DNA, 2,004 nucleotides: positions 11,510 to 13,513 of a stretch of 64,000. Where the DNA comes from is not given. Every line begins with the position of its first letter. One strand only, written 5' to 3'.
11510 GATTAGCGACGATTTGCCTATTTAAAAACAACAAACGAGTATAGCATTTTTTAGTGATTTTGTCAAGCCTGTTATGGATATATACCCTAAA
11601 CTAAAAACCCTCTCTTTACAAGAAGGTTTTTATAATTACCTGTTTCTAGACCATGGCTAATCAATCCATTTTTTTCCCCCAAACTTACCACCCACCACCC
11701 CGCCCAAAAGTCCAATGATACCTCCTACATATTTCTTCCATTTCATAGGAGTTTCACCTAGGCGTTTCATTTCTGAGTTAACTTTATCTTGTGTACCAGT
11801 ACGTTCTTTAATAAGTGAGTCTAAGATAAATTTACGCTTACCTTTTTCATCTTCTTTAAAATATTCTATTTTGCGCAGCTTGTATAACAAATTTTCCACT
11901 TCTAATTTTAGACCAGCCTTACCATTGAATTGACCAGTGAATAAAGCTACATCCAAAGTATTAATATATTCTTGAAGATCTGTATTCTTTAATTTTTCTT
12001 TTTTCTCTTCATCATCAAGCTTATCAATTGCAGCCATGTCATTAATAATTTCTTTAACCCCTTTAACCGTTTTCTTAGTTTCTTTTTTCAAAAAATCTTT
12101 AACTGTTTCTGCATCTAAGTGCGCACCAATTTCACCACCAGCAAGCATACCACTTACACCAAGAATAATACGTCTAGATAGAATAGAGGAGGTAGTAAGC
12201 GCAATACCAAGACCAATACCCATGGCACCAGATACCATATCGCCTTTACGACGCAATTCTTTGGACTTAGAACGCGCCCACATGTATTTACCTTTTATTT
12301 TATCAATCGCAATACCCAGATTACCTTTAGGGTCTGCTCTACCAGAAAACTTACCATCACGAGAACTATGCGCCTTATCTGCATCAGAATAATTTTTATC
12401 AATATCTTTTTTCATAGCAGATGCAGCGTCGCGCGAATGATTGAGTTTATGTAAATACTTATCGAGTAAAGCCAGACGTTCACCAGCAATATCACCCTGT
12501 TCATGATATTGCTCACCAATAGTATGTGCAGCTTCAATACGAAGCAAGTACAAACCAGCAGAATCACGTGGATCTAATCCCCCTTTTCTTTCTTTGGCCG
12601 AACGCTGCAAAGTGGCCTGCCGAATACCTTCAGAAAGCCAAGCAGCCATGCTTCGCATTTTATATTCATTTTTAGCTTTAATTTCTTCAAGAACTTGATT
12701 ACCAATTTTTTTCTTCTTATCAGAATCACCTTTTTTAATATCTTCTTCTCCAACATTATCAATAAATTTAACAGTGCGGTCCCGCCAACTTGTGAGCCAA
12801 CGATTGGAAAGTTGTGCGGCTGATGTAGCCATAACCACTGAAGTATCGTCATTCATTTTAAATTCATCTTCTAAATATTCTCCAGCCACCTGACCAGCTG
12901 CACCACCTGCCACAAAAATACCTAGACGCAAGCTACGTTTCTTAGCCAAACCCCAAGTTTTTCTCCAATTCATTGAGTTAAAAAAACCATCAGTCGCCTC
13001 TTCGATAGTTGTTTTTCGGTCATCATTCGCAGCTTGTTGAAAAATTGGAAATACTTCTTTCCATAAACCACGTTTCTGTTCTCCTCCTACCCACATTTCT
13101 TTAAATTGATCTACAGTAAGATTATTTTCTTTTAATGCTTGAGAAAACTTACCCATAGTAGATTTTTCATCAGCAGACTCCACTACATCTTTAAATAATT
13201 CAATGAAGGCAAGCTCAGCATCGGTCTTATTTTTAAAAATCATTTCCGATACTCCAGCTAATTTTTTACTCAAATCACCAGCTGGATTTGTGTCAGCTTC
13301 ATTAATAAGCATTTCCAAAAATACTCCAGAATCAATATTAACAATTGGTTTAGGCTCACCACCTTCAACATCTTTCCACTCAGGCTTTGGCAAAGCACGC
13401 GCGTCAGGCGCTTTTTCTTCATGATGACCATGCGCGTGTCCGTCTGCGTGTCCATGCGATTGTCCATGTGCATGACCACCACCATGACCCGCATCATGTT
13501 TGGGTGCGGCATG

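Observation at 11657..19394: Seven-gene, tightly overlapping envelope operon terminating in a 1437-aa His-rich giant protein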

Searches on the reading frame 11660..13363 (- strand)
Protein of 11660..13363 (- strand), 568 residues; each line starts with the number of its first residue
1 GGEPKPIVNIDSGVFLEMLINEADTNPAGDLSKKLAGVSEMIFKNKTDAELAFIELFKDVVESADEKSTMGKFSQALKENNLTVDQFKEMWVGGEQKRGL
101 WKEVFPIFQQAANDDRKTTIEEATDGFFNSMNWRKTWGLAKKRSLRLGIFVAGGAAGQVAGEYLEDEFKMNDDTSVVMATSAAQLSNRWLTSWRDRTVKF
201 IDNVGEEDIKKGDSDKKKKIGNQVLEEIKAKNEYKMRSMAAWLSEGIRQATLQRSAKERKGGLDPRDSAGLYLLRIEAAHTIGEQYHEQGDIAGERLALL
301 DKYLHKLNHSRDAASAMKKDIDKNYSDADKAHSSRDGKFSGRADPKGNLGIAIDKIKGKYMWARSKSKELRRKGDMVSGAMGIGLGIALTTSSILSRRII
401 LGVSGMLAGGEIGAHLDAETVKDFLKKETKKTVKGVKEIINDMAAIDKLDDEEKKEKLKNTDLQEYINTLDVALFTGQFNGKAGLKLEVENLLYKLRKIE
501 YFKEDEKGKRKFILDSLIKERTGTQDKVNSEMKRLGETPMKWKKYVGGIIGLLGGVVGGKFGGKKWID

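Call 38: find_homologous_proteins(query=A2, max_evalue=0.001)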
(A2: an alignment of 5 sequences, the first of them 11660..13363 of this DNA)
Query A2 (5 sequences): 8000 candidates shared short words with the query, none scored E <= 0.001.
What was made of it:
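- Tried and rejected: It returned nothing, not even the query, probably because Gly/Ala-rich words swamped the candidate list (call 38).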

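Call 51: search_protein_representatives(protein=window:11660-13363:-)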
Query: 568 residues. Proteins with E-value up to 0.001 (for the whole library): 4; up to 1e-10: 3; up to 1e-30: 3. The best 4 are listed.
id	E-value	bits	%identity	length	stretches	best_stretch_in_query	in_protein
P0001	0.0e+00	1240.3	100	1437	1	1-568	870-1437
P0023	8.9e-70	252.4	38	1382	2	68-443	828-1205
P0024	7.1e-53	196.6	35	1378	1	5-564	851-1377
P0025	2.6e-09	52.8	29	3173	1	230-560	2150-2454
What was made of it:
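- Tried and rejected: Only three relatives, all giants of the same operon (call 51).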

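Call 52: search_protein_families(library=pfam, proteins=[P0025], max_evalue=0.01)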
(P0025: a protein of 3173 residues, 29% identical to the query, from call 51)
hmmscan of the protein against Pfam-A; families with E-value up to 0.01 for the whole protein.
P0025 (3173 aa): 0 families

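Call 53: search_protein_families(library=pfam, proteins=[P0024], max_evalue=0.01)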
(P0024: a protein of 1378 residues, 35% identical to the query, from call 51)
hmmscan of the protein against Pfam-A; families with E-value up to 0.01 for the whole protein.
P0024 (1378 aa): 1 family
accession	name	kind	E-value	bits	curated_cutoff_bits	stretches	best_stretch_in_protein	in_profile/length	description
PF11944.13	DUF3461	-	0.0056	17.3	27.4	1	20-82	62-123/125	Protein of unknown function (DUF3461)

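Call 69: predict_structure(alignment_id=A5)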
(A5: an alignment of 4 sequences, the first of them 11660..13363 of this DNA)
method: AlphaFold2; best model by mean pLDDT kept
length: 568 residues; sequences in the alignment: 4
mean_pLDDT: 59.8   pTM: 0.59
mean pLDDT of the five models: 59.8, 44.4, 44.3, 42.8, 36.9
residues with pLDDT >= 90: 0; 70-90: 232; 50-70: 104; < 50: 232
segments of 3 or more residues with pLDDT < 50: 1-3, 23-29, 123-205, 216-230, 324-410, 536-540, 542-556, 558-568
pLDDT, mean of each block of 10 residues (from residue 1): 64 79 49 70 73 81 76 85 87 72 84 63 42 39 36 31 34 31 32 38 46 49 37 69 85 76 70 85 81 84 76 59 44 33 33 38 37 41 36 44 44 52 66 78 77 79 83 69 76 86 71 82 73 55 46 44 37
secondary structure, 60 per line:
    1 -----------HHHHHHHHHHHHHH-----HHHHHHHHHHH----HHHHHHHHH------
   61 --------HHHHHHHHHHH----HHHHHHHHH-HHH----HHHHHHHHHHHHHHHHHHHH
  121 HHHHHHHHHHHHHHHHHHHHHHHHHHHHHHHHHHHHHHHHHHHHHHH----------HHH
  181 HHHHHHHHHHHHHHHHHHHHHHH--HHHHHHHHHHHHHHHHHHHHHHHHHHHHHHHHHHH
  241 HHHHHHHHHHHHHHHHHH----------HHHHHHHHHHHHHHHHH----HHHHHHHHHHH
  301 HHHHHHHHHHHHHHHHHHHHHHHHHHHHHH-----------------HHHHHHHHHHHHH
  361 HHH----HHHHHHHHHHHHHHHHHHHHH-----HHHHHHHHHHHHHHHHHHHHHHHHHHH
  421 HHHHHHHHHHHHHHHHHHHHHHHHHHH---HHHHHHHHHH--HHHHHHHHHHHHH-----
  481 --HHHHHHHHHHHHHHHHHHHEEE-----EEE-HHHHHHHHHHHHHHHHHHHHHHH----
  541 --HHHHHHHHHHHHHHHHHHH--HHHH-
elements in order: H12-25 H31-41 H46-54 H69-79 H84-92 H101-167 H178-203 H206-258 H269-285 H290-330 H348-363 H368-388 H394-447 H451-460 H463-475 H483-501 E502-504 E510-512 H514-536 H543-561 H564-567
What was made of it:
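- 11660..13363 (-): Giant, constant module (aa 870-1437). It is all-helical, with a conserved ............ motif and glycine-zipper segments at aa 1013-1031, 1246-1264, 1268-1286 and 1414-1432. AF2 pLDDT 59.8, pTM 0.59, all helices (call 69).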

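Call 71: fold_search(model_id=the predicted structure, library=pdb)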
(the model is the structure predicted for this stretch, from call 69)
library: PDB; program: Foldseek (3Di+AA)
matches with E <= 10: 59; with E <= 0.001: 0
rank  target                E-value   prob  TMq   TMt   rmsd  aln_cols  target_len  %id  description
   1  9b62_A                7.1e-01  0.06  0.09  0.06  36.1       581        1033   11  Human RANBP2/RAN(GTP)/RANGAP1-SUMO1/UBC9/CRM1/RAN(GTP) - composite map and model (released 2024-10-16)
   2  8vp5_B                1.4e+00  0.10  0.11  0.10  28.3       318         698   16  Cryo-EM structure of the ABC transporter PCAT1 bound with ADP and Substrate (released 2024-10-30)
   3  8urj_A                1.9e+00  0.04  0.09  0.06  37.7       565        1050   10  Cryo-EM structure of the HIV-1 nuclear export complex (released 2025-04-30)
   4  8vp6_B                2.0e+00  0.08  0.11  0.10  27.9       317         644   16  Cryo-EM structure of the ABC transporter PCAT1 bound with Mg_class_2 (released 2024-10-30)
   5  9azl_A                2.0e+00  0.08  0.11  0.09  29.0       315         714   14  Cryo-EM structure of the ABC transporter PCAT1 bound with MgADP class1 (released 2024-10-30)
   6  8qcx                  2.1e+00  0.07  0.10  0.12  31.8       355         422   13  Cryo-EM structure of the inward-facing FLVCR2 (released 2024-04-17)
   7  9okh                  2.3e+00  0.03  0.08  0.09  28.7       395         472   10  Cryo-EM structure of human SV2A in complex with UCBJ (released 2025-12-10)
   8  8voz_A                2.7e+00  0.06  0.10  0.10  28.8       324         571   15  Cryo-EM structure of the ABC transporter PCAT1 cysteine-free core bound with MgADP and substrate (released 2024-10-30)
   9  8uby                  2.7e+00  0.04  0.09  0.12  30.4       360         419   10  Choline-bound FLVCR1 (released 2024-03-27)
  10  8vzn_A                2.8e+00  0.05  0.09  0.11  31.3       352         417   11  Cryo-EM structure of FLVCR2 in the inward-facing state with choline bound (released 2024-05-01)
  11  8c5v_I                3.0e+00  0.05  0.11  0.12  94.0       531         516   12  Chemotaxis core signalling unit from E protein lysed E. coli cells (released 2023-09-13)
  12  8uc0                  3.3e+00  0.04  0.09  0.11  30.6       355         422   10  Endogenous ligand bound FLVCR1 (released 2024-03-27)
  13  8vp1_A                3.4e+00  0.06  0.10  0.10  28.8       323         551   13  Cryo-EM structure of the ABC transporter PCAT1 cysteine-free core bound with ATP (released 2024-10-30)
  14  8vpa_A                3.6e+00  0.05  0.10  0.11  29.2       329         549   14  Cryo-EM structure of the ABC transporter PCAT1 bound with ADP (released 2024-10-30)
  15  8ubx                  3.6e+00  0.04  0.09  0.12  31.5       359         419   10  Ethanolamine-bound FLVCR1 (released 2024-03-27)
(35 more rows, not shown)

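Call 79: find_related_loci(query=A5, collection=viral_contigs, flank=5000)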
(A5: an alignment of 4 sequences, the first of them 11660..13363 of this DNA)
Query A5 (568 aa) in viral_contigs; peptide patterns used: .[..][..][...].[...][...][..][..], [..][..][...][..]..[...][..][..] (x = any residue, [..] = any of these).
121 stretches matched a pattern, but none encodes a relative of the query by tblastn (E <= 1e-3).
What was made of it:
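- On Phage tail tape-measure protein with chaperones: Viral contigs: none (call 79).
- No relative in 2.9 million viral contigs (call 79).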
